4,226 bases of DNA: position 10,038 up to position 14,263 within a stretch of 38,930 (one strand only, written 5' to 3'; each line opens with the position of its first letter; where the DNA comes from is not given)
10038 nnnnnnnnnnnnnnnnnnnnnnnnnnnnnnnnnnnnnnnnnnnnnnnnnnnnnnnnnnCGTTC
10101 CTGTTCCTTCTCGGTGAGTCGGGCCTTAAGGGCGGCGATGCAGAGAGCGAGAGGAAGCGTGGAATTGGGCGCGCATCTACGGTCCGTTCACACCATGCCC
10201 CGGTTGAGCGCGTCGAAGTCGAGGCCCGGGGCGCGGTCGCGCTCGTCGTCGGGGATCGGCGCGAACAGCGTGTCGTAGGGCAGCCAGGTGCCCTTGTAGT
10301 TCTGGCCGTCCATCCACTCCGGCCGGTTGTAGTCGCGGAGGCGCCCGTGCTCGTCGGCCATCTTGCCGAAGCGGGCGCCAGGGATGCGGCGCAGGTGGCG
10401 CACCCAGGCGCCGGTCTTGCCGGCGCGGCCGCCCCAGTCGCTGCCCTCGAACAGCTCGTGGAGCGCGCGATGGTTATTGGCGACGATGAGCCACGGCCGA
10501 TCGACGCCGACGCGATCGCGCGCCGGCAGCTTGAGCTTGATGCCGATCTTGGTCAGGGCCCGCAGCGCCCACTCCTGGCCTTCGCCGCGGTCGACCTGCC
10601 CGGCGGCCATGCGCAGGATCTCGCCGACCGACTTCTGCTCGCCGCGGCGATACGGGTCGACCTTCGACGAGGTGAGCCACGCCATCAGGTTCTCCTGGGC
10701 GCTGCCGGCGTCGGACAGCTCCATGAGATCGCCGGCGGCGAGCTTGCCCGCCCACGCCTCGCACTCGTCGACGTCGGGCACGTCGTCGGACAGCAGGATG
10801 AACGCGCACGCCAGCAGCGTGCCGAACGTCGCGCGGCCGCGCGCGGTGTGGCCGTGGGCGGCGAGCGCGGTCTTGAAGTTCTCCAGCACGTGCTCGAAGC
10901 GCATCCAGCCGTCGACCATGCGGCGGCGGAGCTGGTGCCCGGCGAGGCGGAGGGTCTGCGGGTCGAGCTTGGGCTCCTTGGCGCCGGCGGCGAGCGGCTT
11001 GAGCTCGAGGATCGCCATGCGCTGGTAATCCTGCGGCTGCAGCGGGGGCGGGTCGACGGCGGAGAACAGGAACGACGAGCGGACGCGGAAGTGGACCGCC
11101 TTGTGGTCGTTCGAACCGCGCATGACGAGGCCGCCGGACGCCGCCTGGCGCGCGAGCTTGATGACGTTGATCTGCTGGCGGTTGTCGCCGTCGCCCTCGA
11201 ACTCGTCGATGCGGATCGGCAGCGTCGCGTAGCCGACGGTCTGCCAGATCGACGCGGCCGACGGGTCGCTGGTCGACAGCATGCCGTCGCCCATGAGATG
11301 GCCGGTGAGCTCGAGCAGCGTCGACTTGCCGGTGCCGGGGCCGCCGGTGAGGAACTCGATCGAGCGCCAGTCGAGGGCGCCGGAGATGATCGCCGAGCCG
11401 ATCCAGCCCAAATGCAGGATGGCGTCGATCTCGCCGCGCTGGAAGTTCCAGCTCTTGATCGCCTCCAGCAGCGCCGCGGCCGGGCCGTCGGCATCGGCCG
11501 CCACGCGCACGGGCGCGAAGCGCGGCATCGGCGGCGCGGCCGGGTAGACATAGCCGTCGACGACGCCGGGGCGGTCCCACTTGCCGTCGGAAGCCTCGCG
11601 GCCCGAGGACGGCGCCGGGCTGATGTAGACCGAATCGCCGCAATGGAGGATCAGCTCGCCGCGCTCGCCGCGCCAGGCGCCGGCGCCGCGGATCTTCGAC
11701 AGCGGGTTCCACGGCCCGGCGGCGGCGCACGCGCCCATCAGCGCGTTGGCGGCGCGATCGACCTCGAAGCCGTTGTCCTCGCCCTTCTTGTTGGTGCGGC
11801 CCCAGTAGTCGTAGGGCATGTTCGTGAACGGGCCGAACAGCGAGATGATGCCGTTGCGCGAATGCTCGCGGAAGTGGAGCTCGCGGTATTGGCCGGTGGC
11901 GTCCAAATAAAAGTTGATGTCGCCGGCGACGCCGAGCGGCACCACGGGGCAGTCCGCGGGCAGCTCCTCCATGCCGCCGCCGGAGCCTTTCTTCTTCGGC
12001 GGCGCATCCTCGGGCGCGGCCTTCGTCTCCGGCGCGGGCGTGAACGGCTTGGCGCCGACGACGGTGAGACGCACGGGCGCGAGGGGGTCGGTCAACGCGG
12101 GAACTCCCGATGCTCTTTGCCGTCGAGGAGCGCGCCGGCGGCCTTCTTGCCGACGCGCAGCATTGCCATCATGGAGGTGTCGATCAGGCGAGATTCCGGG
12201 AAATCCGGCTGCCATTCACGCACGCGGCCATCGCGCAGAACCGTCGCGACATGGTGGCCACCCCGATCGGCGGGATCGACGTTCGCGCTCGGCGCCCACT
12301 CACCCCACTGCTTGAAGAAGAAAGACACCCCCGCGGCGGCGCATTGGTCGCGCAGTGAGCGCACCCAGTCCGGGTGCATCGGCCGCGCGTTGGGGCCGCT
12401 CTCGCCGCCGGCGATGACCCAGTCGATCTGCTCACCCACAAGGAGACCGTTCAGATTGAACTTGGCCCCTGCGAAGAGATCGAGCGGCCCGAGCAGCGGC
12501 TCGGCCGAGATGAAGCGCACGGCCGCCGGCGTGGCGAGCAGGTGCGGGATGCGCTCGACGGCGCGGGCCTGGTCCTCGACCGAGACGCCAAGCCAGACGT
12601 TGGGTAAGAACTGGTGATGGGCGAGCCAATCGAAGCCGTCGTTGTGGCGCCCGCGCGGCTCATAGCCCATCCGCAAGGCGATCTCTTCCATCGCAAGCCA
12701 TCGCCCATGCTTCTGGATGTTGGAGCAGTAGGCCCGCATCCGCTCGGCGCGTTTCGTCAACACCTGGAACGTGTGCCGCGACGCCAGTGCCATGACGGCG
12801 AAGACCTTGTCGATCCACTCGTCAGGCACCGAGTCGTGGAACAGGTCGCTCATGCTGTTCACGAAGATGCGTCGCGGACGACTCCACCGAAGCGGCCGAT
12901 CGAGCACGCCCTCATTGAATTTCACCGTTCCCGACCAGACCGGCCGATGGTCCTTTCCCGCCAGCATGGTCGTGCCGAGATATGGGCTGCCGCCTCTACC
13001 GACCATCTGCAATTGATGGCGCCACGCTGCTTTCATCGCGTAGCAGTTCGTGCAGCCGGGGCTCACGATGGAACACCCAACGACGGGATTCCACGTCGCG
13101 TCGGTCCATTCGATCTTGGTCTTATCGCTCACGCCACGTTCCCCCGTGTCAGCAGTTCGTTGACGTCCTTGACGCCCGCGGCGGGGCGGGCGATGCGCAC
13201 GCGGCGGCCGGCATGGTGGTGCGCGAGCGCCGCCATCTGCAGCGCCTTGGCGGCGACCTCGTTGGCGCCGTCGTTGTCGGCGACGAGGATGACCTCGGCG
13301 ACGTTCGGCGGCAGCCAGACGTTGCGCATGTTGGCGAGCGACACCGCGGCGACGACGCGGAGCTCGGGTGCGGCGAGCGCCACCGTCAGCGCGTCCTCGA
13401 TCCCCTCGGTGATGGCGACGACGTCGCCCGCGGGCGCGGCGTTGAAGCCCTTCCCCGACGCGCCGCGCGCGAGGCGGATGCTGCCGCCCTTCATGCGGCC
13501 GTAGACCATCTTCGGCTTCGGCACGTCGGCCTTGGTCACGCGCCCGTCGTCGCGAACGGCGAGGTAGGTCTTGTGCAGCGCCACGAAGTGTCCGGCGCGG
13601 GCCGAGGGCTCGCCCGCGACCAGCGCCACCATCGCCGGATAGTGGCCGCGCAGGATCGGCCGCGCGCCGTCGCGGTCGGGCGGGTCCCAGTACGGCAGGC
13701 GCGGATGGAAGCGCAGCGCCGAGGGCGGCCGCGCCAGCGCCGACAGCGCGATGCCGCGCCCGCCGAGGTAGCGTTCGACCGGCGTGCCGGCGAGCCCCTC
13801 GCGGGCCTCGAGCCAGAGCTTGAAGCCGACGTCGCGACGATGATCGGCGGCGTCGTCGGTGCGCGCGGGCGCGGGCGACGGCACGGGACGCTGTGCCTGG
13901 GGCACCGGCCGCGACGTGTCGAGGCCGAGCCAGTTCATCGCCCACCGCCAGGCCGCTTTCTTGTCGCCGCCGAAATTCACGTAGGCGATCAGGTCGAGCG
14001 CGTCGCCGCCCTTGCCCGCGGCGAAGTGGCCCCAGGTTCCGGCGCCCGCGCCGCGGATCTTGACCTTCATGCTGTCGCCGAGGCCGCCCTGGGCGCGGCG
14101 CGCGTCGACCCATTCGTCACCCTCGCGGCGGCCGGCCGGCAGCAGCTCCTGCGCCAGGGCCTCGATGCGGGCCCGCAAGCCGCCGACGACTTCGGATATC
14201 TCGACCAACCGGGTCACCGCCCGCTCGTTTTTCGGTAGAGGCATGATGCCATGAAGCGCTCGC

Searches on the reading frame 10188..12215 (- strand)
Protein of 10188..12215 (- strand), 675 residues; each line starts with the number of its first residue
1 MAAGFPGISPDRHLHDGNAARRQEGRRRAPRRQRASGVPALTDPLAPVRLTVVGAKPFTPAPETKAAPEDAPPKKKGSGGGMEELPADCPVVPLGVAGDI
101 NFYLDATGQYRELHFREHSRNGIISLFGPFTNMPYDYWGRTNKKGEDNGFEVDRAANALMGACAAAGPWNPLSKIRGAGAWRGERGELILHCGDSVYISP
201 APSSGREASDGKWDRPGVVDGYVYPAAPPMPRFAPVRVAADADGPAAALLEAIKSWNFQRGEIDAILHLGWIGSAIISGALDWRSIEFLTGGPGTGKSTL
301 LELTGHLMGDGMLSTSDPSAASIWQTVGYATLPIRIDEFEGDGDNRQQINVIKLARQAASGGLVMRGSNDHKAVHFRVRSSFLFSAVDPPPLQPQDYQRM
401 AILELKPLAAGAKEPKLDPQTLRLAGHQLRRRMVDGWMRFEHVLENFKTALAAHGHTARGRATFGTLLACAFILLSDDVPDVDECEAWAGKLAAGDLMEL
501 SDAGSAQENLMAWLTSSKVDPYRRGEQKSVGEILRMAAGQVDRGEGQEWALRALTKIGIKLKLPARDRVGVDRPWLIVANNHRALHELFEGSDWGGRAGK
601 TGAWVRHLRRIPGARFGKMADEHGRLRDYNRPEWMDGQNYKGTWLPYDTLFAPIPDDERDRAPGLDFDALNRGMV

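Call 13: search_protein_families(library=phrogs, proteins=[window:10188-12215:-], max_evalue=0.001)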
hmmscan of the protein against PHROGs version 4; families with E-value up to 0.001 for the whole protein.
window:10188-12215:- (675 aa): 3 families
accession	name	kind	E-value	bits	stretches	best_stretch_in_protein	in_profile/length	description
phrog_21086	-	unknown function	1.8e-73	249.1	1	75-611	41-575/617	-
phrog_35358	-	DNA, RNA and nucleotide metabolism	1.6e-31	110.1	1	127-541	446-858/968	DNA primase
phrog_1156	-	DNA, RNA and nucleotide metabolism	0.0005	19.7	1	271-318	545-591/855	DNA primase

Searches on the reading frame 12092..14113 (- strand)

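Call 13: search_protein_families(library=phrogs, proteins=[window:12092-14113:-], max_evalue=0.001)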
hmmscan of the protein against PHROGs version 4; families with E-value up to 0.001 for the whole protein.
window:12092-14113:- (673 aa): 1 family
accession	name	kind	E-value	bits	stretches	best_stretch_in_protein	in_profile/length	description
phrog_2045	-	unknown function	6.7e-117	391.2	1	329-672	2-284/299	-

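Call 51: search_protein_families(library=pfam, proteins=[window:12092-14113:-], max_evalue=0.001)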
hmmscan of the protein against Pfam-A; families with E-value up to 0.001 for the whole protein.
window:12092-14113:- (673 aa): 1 family
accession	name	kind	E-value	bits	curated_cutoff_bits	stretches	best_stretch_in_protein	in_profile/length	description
PF07505.17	DUF5131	-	1.4e-97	326.4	28.9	1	331-672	1-243/243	Protein of unknown function (DUF5131)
